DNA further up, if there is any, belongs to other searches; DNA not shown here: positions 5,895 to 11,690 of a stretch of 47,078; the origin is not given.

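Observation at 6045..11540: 1831-aa secreted protein fuses a beta-helix/GGxF-repeat stalk to the same MBL-containing module as the lipoprotein pair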

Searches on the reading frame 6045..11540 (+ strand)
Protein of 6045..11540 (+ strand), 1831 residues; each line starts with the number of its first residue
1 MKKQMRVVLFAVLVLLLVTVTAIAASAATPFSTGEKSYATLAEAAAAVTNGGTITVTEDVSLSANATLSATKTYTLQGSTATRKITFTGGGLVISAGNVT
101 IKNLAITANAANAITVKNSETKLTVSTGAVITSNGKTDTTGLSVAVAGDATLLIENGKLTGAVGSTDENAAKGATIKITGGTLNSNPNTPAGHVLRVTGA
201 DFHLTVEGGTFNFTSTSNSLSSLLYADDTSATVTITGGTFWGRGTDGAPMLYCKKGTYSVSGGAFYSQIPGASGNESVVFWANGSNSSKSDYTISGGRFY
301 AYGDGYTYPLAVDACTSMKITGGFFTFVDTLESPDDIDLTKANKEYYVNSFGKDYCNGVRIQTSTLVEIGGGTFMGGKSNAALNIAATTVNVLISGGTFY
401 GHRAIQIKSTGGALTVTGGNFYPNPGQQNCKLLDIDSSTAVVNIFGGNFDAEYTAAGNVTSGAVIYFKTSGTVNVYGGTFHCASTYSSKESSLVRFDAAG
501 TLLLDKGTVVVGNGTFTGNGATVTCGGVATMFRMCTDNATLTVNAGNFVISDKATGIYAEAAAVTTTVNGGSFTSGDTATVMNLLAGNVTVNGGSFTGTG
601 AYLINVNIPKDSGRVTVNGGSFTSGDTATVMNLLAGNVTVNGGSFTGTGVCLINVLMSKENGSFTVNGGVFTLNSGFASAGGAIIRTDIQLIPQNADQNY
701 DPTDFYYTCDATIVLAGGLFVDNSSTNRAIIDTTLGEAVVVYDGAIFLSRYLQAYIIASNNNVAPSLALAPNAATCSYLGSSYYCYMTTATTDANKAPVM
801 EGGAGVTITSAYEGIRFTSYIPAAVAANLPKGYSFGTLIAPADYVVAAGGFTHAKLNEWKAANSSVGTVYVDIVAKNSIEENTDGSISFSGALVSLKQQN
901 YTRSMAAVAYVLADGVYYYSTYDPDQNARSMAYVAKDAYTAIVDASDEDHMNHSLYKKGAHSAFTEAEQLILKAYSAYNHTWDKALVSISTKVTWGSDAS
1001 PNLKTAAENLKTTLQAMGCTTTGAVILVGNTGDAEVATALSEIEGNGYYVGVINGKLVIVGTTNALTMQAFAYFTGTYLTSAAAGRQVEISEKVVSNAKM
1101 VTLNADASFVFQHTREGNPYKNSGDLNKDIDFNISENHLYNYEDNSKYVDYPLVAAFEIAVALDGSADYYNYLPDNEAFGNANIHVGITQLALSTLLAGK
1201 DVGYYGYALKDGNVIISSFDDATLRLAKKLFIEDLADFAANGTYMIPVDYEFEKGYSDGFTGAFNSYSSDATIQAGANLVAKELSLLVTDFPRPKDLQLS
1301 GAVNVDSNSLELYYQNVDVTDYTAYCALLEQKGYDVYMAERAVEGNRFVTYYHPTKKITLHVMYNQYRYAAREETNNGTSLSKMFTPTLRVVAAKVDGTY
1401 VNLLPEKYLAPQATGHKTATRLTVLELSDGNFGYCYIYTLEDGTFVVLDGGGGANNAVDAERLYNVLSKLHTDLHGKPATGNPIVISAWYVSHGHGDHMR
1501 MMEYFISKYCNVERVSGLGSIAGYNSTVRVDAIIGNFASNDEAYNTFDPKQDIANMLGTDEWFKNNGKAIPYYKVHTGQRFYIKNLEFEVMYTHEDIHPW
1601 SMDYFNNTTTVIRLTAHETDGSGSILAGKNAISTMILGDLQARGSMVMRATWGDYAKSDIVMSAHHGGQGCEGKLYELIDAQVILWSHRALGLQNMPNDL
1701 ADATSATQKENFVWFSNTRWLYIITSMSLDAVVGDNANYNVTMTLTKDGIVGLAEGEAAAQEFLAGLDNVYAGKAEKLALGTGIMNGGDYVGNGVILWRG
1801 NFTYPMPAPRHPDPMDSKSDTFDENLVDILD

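Call 6: search_protein_families(library=pfam, proteins=[window:6045-11540:+], max_evalue=0.1)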
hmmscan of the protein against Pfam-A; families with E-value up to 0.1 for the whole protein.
window:6045-11540:+ (1831 aa): 1 family
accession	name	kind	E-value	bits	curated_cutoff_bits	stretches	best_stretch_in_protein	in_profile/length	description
PF17893.6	Cas9_b_hairpin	-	0.022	14.9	25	0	609-644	50-86/90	CRISPR-associated endonuclease Cas9 beta-hairpin domain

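Call 7: search_protein_families(library=ncbifam, proteins=[window:6045-11540:+], max_evalue=0.1)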
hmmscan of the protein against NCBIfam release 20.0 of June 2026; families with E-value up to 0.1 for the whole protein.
window:6045-11540:+ (1831 aa): 0 families
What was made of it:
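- Tried and rejected: Pfam and NCBIfam gave nothing meaningful on the whole protein (calls 6, 7).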

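Call 11: search_solved_structures(query=window:6045-11540:+, max_evalue=1, show_alignments=2)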
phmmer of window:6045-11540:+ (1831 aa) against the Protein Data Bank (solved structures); distinct sequences matched with E-value up to 1: 1.
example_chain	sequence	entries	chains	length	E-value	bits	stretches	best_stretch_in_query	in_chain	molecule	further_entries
7xpm_A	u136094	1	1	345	0.56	10.6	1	1522-1589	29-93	A64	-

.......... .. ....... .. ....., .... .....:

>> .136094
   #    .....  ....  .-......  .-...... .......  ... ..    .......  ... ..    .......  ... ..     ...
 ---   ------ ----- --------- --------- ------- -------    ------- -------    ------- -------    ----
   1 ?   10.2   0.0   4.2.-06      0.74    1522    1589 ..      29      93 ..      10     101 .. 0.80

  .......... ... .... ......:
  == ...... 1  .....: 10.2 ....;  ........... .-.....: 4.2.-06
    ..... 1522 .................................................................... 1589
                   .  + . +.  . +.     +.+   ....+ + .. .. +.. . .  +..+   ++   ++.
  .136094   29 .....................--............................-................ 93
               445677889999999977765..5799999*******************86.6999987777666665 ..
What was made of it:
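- Tried and rejected: The PDB sequence search gave one chance hit (call 11).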

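Call 13: find_homologous_proteins(query=window:6045-11540:+, max_evalue=0.00001)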
Query window:6045-11540:+ (1831 aa): 26 proteins with E <= 0.00001 among 8000 candidates.
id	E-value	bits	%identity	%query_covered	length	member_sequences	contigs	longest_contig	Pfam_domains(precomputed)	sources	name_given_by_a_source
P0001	0.0e+0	4081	100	100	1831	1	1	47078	-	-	-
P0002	0.0e+0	2283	59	100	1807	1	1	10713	-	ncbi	-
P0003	0.0e+0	2230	60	100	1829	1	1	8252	-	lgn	-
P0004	0.0e+0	1783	51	100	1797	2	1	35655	-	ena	-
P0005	0.0e+0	1523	46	100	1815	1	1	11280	-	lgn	-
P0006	0.0e+0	1513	46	100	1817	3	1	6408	-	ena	-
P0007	0.0e+0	1127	42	72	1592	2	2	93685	-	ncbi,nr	ncbi:MAG: MBL fold metallo-hydrolase [Clostridia bacterium]|nr:MBL fold metallo-hydrolase [Clostridi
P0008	5.0e-277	941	41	71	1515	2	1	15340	-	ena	-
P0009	1.3e-272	926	38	77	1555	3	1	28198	-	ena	-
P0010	7.2e-199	682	33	75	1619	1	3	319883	-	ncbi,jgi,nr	ncbi:MAG: hypothetical protein E7663_00305 [Ruminococcaceae bacterium]|nr:hypothetical protein [Osci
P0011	3.4e-22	96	25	32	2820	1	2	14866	-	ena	-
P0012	3.1e-20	89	29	29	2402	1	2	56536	-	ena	-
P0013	9.8e-18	81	26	22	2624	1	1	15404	-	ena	-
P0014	4.7e-16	76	35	13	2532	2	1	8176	PF03372.30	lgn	-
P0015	9.1e-16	75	26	35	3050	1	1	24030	-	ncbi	-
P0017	2.6e-14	70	29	33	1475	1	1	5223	-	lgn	-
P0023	3.1e-8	50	24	43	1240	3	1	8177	-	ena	-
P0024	1.1e-7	48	26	50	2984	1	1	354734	PF03629.25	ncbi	-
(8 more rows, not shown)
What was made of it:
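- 6045..11540 (+): CDS of the 1831-aa secreted multidomain protein (stop codon included). Colinear orthologs P0002-P0006 cover 100% of it (call 13).
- Checked: Full-length colinear orthologs (59-60% identity, 100% coverage; call 13) argue against a frameshift or assembly artefact.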

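Call 28: search_protein_families(library=pfam, proteins=[P0011, P0014, P0024, P0017], max_evalue=0.001)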
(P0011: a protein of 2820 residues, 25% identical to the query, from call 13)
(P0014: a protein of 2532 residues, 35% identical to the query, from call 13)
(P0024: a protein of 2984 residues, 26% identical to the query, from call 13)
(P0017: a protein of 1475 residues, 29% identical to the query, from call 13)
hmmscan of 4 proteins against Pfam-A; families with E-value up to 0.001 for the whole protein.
P0011 (2820 aa): 0 families

P0014 (2532 aa): 1 family
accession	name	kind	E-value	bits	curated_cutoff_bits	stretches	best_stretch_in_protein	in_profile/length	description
PF03372.29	Exo_endo_phos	-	4.3e-12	46.7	24.5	1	2222-2517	1-225/225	Endonuclease/Exonuclease/phosphatase family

P0024 (2984 aa): 1 family
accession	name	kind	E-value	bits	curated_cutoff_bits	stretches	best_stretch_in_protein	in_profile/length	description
PF03629.24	SASA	-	4.9e-12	46.4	24.8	1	2210-2372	103-225/226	Carbohydrate esterase, sialic acid-specific acetylesterase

P0017 (1475 aa): 0 families
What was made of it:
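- A SASA esterase occupies the equivalent position in P0024 (call 28).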

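Call 32: find_encoding_contigs(protein=P0010, flank=10000, max_places=2)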
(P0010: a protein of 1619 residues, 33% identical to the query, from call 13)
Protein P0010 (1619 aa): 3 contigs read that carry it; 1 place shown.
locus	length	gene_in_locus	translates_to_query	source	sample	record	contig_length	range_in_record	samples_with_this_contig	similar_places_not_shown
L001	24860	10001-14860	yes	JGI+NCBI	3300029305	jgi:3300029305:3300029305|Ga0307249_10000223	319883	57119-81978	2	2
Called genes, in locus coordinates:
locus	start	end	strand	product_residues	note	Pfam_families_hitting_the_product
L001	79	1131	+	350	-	PF07136:DUF1385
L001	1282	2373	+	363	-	PF13477:Glyco_trans_4_2 (weak), PF13439:Glyco_transf_4, PF13579:Glyco_trans_4_4, PF00534:Glycos_transf_1, PF13692:Glyco_trans_1_4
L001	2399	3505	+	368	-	PF14897:EpsG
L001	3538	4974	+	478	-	PF01943:Polysacc_synt, PF13440:Polysacc_synt_3 (weak)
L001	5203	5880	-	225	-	PF04542:Sigma70_r2, PF13560:HTH_31 (weak), PF04545:Sigma70_r4, PF01381:HTH_3 (weak)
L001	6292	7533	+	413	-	PF00365:PFK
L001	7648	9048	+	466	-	PF03323:GerA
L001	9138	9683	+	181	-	-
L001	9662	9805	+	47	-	-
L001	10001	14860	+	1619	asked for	-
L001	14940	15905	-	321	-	PF03547:Mem_trans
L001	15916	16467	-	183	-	PF03167:UDG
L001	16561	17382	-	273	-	PF02311:AraC_binding, PF00165:HTH_AraC (weak), PF12833:HTH_18, PF00165:HTH_AraC (weak)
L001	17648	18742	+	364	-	PF14607:GxDLY, PF14606:Lipase_GDSL_3, PF13472:Lipase_GDSL_2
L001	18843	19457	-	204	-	PF05389:MecA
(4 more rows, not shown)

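Call 33: find_encoding_contigs(protein=P0007, flank=10000, max_places=2)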
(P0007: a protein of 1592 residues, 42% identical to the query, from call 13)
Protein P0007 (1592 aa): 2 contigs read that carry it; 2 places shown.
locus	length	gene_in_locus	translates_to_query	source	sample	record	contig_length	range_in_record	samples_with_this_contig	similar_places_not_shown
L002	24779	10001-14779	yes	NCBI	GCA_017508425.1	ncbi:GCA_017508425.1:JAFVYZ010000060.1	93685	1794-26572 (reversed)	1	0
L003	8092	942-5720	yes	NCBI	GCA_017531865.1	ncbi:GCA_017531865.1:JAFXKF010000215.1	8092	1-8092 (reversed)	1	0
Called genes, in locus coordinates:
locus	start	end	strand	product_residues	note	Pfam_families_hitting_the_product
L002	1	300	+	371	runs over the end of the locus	PF14897:EpsG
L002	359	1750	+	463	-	-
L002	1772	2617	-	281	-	PF02311:AraC_binding, PF07883:Cupin_2, PF00165:HTH_AraC (faint), PF12833:HTH_18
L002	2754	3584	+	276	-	PF04962:KduI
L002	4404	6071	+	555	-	-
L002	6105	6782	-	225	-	PF04542:Sigma70_r2, PF04545:Sigma70_r4, PF01381:HTH_3 (weak)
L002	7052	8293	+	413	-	PF00365:PFK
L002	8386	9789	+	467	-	PF03323:GerA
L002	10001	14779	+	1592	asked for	-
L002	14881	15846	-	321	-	PF03547:Mem_trans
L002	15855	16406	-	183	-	PF03167:UDG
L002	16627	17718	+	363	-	PF14607:GxDLY, PF13472:Lipase_GDSL_2, PF14606:Lipase_GDSL_3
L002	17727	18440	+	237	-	PF14607:GxDLY, PF14606:Lipase_GDSL_3 (weak)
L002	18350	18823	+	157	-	PF14606:Lipase_GDSL_3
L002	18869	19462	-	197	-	PF05389:MecA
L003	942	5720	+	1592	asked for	-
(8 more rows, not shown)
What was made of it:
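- The gene is a syntenic vertical ortholog in a housekeeping region (calls 32, 33).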

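Call 57: search_protein_families(library=pfam, proteins=[P0012, P0013, P0015, P0023], max_evalue=0.001)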
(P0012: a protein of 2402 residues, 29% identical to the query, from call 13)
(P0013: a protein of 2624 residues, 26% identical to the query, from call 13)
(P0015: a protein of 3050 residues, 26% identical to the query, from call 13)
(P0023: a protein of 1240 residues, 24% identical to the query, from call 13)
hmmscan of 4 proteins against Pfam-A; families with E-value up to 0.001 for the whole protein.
P0012 (2402 aa): 0 families

P0013 (2624 aa): 0 families

P0015 (3050 aa): 0 families

P0023 (1240 aa): 0 families
